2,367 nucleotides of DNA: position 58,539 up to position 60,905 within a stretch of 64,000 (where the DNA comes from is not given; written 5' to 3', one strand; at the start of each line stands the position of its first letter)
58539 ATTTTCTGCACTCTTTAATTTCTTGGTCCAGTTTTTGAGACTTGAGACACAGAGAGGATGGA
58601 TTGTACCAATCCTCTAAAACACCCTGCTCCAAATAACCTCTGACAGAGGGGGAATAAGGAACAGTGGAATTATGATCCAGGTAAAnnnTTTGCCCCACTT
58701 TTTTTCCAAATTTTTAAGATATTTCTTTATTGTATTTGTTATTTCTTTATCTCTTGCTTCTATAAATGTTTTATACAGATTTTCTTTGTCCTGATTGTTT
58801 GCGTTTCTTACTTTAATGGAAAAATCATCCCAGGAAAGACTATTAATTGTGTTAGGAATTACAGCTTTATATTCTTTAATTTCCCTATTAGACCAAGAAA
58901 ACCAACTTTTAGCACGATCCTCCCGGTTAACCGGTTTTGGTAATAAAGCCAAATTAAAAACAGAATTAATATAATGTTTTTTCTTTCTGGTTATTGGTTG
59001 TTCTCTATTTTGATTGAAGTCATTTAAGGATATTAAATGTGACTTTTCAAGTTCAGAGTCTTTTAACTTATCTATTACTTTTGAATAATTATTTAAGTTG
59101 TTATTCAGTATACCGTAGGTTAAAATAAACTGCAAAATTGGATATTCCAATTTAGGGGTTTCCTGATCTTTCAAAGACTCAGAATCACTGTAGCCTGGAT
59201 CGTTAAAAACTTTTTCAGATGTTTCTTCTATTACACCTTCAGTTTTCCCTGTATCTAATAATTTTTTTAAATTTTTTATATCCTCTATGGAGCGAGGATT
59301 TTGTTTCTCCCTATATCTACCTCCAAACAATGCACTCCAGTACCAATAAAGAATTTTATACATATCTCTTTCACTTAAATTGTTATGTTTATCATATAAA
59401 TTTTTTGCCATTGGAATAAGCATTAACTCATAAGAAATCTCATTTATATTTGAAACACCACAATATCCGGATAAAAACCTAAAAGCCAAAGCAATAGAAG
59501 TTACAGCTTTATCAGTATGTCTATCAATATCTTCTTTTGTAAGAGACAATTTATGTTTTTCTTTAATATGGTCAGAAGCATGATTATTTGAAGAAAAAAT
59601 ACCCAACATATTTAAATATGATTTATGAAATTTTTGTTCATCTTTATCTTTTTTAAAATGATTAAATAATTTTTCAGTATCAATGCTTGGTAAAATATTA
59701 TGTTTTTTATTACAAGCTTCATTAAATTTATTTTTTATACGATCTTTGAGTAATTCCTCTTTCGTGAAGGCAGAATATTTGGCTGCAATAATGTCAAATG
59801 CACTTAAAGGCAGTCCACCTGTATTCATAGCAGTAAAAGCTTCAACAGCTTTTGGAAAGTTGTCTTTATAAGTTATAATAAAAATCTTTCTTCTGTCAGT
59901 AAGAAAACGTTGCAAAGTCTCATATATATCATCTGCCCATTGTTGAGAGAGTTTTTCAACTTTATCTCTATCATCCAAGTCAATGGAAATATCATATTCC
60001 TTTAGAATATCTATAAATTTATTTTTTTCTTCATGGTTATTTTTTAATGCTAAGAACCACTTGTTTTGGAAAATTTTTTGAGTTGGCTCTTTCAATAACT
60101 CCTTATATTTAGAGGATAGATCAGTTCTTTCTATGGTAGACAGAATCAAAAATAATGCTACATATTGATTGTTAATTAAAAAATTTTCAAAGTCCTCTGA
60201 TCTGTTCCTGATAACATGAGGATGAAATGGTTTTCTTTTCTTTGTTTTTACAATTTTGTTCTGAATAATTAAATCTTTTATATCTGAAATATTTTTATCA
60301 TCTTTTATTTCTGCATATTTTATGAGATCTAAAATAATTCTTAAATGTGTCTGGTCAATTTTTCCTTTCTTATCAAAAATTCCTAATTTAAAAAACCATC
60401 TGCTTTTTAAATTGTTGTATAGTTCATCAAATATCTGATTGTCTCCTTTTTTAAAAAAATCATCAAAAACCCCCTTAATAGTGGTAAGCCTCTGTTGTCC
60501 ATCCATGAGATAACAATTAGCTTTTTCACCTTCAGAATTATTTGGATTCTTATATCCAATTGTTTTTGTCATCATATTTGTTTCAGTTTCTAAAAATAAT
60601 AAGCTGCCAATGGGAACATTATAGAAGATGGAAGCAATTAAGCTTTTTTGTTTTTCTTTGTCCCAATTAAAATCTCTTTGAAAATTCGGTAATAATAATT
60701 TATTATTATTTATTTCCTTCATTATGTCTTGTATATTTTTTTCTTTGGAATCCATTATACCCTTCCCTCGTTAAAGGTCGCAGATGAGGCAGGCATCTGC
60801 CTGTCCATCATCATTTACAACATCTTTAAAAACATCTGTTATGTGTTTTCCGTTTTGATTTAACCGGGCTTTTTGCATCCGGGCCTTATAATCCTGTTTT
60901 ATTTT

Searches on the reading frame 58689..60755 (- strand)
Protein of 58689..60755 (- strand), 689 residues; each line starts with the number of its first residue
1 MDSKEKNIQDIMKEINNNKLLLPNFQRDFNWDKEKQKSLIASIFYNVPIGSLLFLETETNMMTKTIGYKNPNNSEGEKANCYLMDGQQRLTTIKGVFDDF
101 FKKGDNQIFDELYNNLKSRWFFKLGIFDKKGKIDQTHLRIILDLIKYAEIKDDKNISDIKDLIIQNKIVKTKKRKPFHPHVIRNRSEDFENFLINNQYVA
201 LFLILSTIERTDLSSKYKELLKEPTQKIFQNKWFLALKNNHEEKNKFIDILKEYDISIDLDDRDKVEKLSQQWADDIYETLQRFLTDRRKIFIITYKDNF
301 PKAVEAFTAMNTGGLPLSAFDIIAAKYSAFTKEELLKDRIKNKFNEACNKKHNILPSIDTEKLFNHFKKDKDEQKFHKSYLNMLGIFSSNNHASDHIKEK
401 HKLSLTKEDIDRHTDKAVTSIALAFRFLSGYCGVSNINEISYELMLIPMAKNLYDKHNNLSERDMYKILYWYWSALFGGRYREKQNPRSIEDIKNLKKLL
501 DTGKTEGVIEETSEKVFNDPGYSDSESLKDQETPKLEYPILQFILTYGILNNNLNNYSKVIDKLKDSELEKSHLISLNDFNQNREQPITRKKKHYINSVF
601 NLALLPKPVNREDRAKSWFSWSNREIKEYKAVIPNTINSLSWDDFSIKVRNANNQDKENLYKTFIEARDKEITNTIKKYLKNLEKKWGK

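Call 52: search_protein_families(library=pfam, proteins=[window:58689-60755:-], max_evalue=0.0001)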
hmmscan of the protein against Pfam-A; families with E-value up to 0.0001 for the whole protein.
window:58689-60755:- (689 aa): 1 family
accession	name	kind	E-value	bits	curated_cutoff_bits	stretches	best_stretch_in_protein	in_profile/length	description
PF03235.19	GmrSD_N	-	1.2e-22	81.5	33.2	1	8-327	1-198/199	GmrSD restriction endonuclease, N-terminal domain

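Call 56: search_protein_families(library=padloc, proteins=[window:58689-60755:-], max_evalue=0.00001)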
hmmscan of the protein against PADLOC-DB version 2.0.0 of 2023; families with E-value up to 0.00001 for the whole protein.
window:58689-60755:- (689 aa): 4 families
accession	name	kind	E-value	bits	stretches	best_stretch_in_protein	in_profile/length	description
PDLC04709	PDC-M55C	-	1.1e-21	75.1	1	8-98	17-108/554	-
PDLC04151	HEC-05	-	4.6e-14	50.1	1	4-93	24-126/600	-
PDLC04150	HEC-05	-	9e-12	42.6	1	7-124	9-141/583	-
PDLC04153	HEC-05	-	5.4e-09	32.8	1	6-93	7-108/621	-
